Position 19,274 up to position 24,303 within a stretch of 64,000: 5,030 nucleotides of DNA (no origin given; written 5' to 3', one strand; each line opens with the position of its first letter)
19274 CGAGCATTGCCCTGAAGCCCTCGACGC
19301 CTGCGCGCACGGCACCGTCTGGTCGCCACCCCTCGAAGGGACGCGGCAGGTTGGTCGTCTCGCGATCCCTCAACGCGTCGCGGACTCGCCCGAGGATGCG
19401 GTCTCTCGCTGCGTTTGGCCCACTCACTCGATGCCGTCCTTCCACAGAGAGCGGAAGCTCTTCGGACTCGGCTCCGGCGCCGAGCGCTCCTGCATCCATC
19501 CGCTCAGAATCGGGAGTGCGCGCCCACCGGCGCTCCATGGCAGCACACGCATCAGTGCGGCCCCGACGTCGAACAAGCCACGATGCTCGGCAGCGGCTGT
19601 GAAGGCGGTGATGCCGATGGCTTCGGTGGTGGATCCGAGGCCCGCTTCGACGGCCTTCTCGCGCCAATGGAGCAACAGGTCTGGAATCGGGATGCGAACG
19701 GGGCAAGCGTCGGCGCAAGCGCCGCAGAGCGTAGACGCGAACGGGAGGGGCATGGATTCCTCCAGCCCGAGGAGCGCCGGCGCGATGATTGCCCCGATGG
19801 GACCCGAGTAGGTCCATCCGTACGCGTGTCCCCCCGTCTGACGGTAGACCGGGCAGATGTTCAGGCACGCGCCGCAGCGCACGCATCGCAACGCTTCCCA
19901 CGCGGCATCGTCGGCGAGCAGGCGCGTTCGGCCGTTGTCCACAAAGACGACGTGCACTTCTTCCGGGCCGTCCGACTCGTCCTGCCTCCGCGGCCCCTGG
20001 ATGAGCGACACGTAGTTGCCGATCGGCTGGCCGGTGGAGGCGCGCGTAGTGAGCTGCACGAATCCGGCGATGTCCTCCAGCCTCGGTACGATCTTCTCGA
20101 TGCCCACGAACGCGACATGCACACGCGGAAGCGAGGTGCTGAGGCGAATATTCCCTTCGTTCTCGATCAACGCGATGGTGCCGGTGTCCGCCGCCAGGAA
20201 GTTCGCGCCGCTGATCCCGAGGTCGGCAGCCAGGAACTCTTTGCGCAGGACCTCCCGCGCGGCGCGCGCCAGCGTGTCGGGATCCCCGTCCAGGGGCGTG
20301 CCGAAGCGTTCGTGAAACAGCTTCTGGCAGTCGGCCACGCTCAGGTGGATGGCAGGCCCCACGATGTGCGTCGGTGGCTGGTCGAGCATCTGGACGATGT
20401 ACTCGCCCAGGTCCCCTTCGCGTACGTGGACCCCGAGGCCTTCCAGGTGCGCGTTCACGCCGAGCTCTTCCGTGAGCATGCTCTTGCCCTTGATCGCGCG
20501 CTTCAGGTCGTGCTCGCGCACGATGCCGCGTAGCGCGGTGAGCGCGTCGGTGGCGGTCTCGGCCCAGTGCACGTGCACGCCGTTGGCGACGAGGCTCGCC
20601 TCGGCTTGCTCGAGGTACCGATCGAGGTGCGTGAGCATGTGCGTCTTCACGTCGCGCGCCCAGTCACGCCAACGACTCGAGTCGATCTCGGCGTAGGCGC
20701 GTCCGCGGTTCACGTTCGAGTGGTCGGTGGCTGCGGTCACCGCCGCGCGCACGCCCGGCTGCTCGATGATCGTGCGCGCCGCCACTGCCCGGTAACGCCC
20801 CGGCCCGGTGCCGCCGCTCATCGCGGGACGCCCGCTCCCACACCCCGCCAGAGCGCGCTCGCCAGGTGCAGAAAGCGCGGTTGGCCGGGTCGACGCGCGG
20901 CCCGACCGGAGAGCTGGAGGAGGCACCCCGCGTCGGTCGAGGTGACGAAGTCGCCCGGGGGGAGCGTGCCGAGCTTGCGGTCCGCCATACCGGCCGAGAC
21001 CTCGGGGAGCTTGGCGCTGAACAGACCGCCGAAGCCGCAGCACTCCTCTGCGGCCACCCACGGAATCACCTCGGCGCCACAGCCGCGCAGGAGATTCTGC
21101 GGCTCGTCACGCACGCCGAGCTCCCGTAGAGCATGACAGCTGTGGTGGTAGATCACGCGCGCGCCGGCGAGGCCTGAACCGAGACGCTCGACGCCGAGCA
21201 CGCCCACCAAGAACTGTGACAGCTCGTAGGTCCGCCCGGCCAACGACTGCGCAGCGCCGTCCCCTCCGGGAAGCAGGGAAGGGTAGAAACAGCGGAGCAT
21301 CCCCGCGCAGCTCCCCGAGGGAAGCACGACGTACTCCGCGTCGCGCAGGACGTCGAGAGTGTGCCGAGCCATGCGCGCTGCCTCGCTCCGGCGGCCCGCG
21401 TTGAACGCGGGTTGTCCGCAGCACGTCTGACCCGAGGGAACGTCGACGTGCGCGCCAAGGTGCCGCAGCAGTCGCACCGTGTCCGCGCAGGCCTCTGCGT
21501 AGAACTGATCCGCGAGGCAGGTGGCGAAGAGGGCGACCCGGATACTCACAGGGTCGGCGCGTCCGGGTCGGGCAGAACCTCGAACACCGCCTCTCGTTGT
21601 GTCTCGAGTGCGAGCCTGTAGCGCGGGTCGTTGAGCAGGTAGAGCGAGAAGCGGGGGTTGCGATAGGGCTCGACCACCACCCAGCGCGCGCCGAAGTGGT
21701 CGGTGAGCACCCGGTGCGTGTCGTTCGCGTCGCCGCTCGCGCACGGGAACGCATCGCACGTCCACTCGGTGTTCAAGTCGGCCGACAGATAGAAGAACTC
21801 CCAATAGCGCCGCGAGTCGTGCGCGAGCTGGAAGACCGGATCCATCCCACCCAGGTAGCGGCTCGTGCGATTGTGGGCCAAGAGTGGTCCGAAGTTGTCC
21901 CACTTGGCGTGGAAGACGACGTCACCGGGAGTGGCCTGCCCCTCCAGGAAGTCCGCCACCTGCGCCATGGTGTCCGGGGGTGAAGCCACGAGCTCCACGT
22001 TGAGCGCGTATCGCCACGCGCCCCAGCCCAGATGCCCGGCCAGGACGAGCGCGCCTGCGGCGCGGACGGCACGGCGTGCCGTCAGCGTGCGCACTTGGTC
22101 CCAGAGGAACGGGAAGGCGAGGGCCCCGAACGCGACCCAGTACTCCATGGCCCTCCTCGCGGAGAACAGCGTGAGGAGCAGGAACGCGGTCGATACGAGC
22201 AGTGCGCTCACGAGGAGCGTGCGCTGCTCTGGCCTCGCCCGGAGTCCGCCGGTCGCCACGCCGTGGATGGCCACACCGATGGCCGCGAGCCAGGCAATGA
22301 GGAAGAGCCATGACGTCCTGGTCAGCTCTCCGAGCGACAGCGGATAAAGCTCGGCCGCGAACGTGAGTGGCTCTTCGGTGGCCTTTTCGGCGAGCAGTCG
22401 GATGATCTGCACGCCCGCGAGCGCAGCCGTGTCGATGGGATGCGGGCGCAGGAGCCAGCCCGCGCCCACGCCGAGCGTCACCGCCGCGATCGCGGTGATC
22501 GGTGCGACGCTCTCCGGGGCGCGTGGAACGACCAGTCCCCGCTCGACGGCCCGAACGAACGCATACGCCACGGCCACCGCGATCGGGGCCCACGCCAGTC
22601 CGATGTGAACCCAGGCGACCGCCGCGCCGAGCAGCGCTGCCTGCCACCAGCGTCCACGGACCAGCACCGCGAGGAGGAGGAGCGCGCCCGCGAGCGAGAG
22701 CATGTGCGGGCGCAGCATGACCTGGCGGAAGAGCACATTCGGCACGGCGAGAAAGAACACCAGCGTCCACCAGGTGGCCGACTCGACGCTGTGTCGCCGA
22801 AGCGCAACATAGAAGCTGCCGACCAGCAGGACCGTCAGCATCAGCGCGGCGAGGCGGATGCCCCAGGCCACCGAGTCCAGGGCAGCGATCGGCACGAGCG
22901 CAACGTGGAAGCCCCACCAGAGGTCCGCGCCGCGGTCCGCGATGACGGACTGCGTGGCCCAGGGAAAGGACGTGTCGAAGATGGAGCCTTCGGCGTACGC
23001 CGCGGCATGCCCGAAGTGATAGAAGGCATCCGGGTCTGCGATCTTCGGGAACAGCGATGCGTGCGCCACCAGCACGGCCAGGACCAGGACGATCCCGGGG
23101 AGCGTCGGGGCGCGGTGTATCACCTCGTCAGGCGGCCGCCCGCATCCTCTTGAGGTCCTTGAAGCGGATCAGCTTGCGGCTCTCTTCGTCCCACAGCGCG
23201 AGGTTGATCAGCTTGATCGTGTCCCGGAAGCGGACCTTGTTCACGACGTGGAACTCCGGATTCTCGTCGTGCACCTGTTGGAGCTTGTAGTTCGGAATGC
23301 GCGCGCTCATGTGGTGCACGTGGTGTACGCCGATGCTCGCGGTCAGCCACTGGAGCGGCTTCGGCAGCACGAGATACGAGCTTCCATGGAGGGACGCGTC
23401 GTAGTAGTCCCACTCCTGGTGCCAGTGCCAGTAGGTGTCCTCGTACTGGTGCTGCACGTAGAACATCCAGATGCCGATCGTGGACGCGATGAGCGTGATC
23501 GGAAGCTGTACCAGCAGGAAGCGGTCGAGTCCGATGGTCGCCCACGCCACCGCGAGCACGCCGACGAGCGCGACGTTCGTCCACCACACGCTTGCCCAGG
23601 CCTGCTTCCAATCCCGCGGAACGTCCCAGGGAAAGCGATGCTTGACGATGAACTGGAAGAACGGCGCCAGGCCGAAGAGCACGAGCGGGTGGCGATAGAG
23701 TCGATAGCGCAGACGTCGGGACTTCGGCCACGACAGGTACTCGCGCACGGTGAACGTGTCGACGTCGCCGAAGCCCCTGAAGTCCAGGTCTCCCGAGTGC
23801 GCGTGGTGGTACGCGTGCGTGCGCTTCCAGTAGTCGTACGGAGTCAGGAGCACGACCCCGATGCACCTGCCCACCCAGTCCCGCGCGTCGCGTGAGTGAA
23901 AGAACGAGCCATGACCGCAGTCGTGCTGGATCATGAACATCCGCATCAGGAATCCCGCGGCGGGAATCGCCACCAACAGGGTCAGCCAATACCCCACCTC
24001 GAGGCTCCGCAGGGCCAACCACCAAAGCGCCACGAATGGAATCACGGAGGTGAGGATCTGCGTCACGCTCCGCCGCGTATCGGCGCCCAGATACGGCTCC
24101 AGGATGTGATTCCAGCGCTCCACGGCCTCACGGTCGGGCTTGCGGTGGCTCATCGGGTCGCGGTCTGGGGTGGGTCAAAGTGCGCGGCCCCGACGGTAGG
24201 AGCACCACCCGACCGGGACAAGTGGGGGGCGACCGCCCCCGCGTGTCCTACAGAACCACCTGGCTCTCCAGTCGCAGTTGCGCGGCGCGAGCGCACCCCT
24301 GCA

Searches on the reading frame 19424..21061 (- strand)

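Call 36: search_protein_families(library=pfam, proteins=[window:19424-21061:-], max_evalue=0.001)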
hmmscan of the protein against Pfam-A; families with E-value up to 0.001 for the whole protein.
window:19424-21061:- (545 aa): 13 families
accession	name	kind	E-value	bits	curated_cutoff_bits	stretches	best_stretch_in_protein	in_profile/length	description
PF02589.21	LUD_dom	-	2.6e-43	148.4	22.6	1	150-374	1-189/189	LUD domain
PF13183.11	Fer4_8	-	1.7e-12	48.1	27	1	389-457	1-68/68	4Fe-4S dicluster domain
PF11870.13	LutB_C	-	5e-07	30.4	26.8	1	476-542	23-85/88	Lactate utilisation protein B, C-terminal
PF00037.32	Fer4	-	1.6e-06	28.1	21.1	0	391-405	6-20/24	4Fe-4S binding domain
PF13187.11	Fer4_9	-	3.3e-06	27.5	27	0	389-405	33-49/52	4Fe-4S dicluster domain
PF13237.11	Fer4_10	-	4.4e-06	27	25.5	0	392-406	8-23/53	4Fe-4S dicluster domain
PF13534.11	Fer4_17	-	1.8e-05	25.6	22.2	1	392-457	1-60/61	4Fe-4S dicluster domain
PF12800.12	Fer4_4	-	3.2e-05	24.3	24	0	392-406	3-17/17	4Fe-4S binding domain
PF12797.12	Fer4_2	-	3.8e-05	23.8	24.5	0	388-405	5-22/22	4Fe-4S binding domain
PF12837.12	Fer4_6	-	4e-05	23.8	25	0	387-406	3-22/24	4Fe-4S binding domain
PF12798.12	Fer4_3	-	0.00011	23.1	27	0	444-457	2-15/15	4Fe-4S binding domain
PF12838.12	Fer4_7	-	0.00051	20.9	27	0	392-456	1-51/52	4Fe-4S dicluster domain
PF14691.11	Fer4_20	-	0.00089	19.5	25.8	0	383-406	14-39/113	Dihydroprymidine dehydrogenase domain II, 4Fe-4S cluster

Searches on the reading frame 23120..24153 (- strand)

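Call 36: search_protein_families(library=pfam, proteins=[window:23120-24025:-, window:23128-24153:-], max_evalue=0.001)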
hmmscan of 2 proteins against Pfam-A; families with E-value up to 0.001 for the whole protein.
window:23120-24025:- (301 aa): 0 families

window:23128-24153:- (341 aa): 1 family
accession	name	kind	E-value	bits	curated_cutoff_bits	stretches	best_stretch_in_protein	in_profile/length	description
PF00487.30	FA_desaturase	-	1.6e-29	103.9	29.7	1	56-300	3-240/253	Fatty acid desaturase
